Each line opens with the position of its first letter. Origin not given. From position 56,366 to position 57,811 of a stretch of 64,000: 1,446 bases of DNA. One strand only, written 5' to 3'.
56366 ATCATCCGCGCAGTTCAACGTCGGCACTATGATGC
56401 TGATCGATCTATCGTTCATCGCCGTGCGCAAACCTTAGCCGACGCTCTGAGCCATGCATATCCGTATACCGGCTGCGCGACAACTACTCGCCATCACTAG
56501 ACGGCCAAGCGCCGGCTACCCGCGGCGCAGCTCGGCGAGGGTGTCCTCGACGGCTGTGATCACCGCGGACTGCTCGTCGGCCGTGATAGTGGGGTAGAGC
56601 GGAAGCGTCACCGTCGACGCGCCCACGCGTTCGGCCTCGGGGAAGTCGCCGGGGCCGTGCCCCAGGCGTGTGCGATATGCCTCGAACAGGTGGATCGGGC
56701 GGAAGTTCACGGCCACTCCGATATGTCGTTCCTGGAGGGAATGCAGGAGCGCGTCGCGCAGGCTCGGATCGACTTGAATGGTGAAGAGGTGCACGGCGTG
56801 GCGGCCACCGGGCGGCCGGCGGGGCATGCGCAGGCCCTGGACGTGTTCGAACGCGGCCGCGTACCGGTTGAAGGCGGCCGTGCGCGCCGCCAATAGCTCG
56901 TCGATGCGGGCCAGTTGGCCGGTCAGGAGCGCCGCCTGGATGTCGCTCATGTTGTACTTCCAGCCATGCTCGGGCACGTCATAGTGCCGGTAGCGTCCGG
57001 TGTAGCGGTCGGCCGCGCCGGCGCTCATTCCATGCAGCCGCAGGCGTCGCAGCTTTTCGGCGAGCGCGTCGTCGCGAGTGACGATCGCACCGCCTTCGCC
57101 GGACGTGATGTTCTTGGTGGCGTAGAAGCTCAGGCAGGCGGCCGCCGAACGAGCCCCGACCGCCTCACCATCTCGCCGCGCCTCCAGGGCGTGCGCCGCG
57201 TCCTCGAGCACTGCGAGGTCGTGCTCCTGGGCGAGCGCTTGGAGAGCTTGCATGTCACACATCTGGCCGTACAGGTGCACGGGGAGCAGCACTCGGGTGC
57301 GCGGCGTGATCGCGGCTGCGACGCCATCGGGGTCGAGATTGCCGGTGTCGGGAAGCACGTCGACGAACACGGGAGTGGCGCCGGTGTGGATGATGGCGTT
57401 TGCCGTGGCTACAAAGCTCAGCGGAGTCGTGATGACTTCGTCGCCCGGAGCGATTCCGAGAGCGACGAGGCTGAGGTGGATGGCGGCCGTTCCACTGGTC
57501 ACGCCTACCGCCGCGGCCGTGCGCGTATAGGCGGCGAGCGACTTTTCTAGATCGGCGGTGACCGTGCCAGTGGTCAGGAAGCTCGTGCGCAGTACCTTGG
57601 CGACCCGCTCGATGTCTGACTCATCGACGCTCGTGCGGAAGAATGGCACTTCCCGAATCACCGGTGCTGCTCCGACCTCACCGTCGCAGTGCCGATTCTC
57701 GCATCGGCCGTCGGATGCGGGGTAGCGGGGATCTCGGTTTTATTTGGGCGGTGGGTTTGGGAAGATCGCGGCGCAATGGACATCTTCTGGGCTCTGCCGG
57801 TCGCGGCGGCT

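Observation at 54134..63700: Lower-GC island encoding an Arn-like 4-amino-pentose pathway (ArnA-CT-like, ArnB-like, ArnC-like, ArnT-like) plus GNAT, Zn-ribbon methyltransferase and a second GT2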

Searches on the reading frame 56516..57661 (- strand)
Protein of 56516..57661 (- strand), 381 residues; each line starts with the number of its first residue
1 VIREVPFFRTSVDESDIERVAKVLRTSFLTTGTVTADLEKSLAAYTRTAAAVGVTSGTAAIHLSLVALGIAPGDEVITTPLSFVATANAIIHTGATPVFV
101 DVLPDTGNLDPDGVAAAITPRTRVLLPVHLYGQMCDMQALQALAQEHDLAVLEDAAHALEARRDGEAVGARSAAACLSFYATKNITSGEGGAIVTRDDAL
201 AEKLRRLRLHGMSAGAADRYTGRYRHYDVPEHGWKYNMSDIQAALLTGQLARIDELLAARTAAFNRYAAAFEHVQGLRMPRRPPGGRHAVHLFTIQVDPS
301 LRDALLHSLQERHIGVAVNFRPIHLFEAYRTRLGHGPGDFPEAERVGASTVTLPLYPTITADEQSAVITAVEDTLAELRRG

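Call 4: search_protein_families(library=pfam, proteins=[window:56516-57661:-], max_evalue=0.01)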
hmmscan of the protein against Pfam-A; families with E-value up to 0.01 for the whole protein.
window:56516-57661:- (381 aa): 5 families
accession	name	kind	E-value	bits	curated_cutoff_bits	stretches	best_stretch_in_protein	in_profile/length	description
PF01041.23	DegT_DnrJ_EryC1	-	3.4e-119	398.7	19.8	1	12-371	3-359/360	DegT/DnrJ/EryC1/StrS aminotransferase family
PF00155.27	Aminotran_1_2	-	2.7e-09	37.1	19.7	1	32-167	41-198/361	Aminotransferase class I and II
PF01212.27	Beta_elim_lyase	-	6.2e-09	36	27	1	35-209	34-225/288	Beta-eliminating lyase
PF01053.26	Cys_Met_Meta_PP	-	6.4e-07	28.7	27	1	35-155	54-174/381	Cys/Met metabolism PLP-dependent enzyme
PF00266.25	Aminotran_5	-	4.8e-05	22.9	21.5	1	52-160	64-181/371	Aminotransferase class-V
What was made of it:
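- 56516..57661 (-): DegT/ArnB-type PLP-dependent sugar 4-aminotransferase. Pfam DegT_DnrJ_EryC1, E = 3e-119 (call 4).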

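Call 5: search_protein_families(library=ncbifam, proteins=[window:56516-57661:-], max_evalue=0.01)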
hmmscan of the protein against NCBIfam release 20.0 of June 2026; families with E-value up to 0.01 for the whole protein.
window:56516-57661:- (381 aa): 38 families (the best 25 are shown)
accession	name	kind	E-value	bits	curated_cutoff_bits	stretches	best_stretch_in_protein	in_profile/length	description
TIGR03588.1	PseC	equivalog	3.8e-104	348.6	423.5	1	5-374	2-379/380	UDP-4-amino-4,6-dideoxy-N-acetyl-beta-L-altrosamine transaminase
NF008658.2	PRK11658.1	equivalog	1e-94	317.3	631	1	5-375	5-377/379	UDP-4-amino-4-deoxy-L-arabinose aminotransferase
NF008687.0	PRK11706.1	equivalog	4.3e-74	249.5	375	1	5-374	2-373/375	dTDP-4-amino-4,6-dideoxygalactose transaminase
TIGR04181.1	NHT_00031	hypoth_equivalog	4e-69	233.2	420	1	13-354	9-357/359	LegC family aminotransferase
TIGR02379.1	ECA_wecE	subfamily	4.3e-61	206.7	434.85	1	6-374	3-374/376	dTDP-4-amino-4,6-dideoxy-D-glucose transaminase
TIGR04427.1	PLP_DesI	equivalog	8.8e-59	199.6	650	1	17-367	35-375/390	dTDP-4-dehydro-6-deoxyglucose aminotransferase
NF011936.0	PRK15407.1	equivalog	3.4e-47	161.1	423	1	12-375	44-436/440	lipopolysaccharide biosynthesis protein RfbH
NF005695.0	PRK07503.1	equivalog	1.5e-08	33.7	666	1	35-212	67-239/403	methionine gamma-lyase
NF009079.0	PRK12414.1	subfamily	2.1e-08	33.6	481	1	54-155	96-202/384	methionine aminotransferase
NF002878.0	PRK03321.1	subfamily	2.7e-08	33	374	1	36-126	60-150/352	histidinol-phosphate transaminase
NF006569.0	PRK09082.1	subfamily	9.5e-08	31.5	420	1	38-155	80-203/386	methionine aminotransferase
NF005871.0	PRK07811.1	equivalog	1.2e-07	30.6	513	1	34-208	62-235/389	cystathionine gamma-synthase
NF006488.0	PRK08912.1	equivalog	2e-07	30.3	498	1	49-154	87-198/387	aminotransferase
NF005816.0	PRK07682.1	equivalog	4.9e-07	28.7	620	1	51-158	92-206/390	aminotransferase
NF004770.0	PRK06108.1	subfamily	6.6e-07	28.5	422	1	42-126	82-175/396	pyridoxal phosphate-dependent aminotransferase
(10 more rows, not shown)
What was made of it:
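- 56516..57661 (-): NCBIfam gives PseC 349 and ArnB 317, both below their cut-offs (call 5).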

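Call 7: search_solved_structures(query=window:56516-57661:-, max_evalue=1e-20)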
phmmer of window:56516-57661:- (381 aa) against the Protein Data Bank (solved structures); distinct sequences matched with E-value up to 1e-20: 51.
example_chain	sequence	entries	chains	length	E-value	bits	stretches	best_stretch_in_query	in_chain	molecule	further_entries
1mdo_A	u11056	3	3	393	1.9e-71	244.4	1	5-373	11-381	ArnB aminotransferase | UDP-4-amino-4-deoxy-L-arabinose--oxoglutarate aminotransferase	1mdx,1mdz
4oca_A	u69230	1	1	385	1.6e-70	241.3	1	5-373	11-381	UDP-4-amino-4-deoxy-L-arabinose--oxoglutarate aminotransferase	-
8sng_A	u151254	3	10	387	2.9e-70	240.5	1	5-372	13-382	UDP-4-amino-4-deoxy-L-arabinose--oxoglutarate aminotransferase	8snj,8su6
4lc3_A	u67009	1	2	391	1.7e-69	238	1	5-373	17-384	Putative UDP-4-amino-4-deoxy-l-arabinose--oxoglutarate aminotransferase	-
3bn1_A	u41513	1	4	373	3.9e-64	220.4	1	13-375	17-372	Perosamine synthetase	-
3dr7_A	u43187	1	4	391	4.7e-64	220.1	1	13-375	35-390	Putative perosamine synthetase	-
3dr4_A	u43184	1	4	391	3.4e-63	217.3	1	13-375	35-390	Putative perosamine synthetase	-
2oga_A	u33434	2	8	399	8.1e-57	196.3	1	19-373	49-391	Transaminase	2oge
8gyh_B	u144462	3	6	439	1.3e-53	185.8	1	38-300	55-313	DegT/DnrJ/EryC1/StrS family aminotransferase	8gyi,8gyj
7b0m_AAA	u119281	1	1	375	3e-52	181.3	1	12-329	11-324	Sugar aminotransferase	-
5uid_A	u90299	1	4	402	4.7e-52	180.6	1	7-378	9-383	Aminotransferase TlmJ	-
7b0d_A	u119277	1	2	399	3e-51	178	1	17-367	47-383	Glutamine--scyllo-inositol transaminase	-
6ewj_A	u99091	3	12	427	5.2e-51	177.2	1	5-369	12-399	Putative capsular polysaccharide biosynthesis protein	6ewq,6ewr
3uwc_A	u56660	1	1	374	6.2e-51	176.9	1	20-373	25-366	Nucleotide-sugar aminotransferase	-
4piw_A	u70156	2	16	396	2.2e-50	175.2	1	49-369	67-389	TDP-4-keto-6-deoxy-D-glucose transaminase family protein | dTDP-4-amino-4,6-dideoxygalactose transaminase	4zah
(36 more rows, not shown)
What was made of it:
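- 56516..57661 (-): The best PDB relative is ArnB at 244 bits (call 7).
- The best solved relative is ArnB (call 7).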
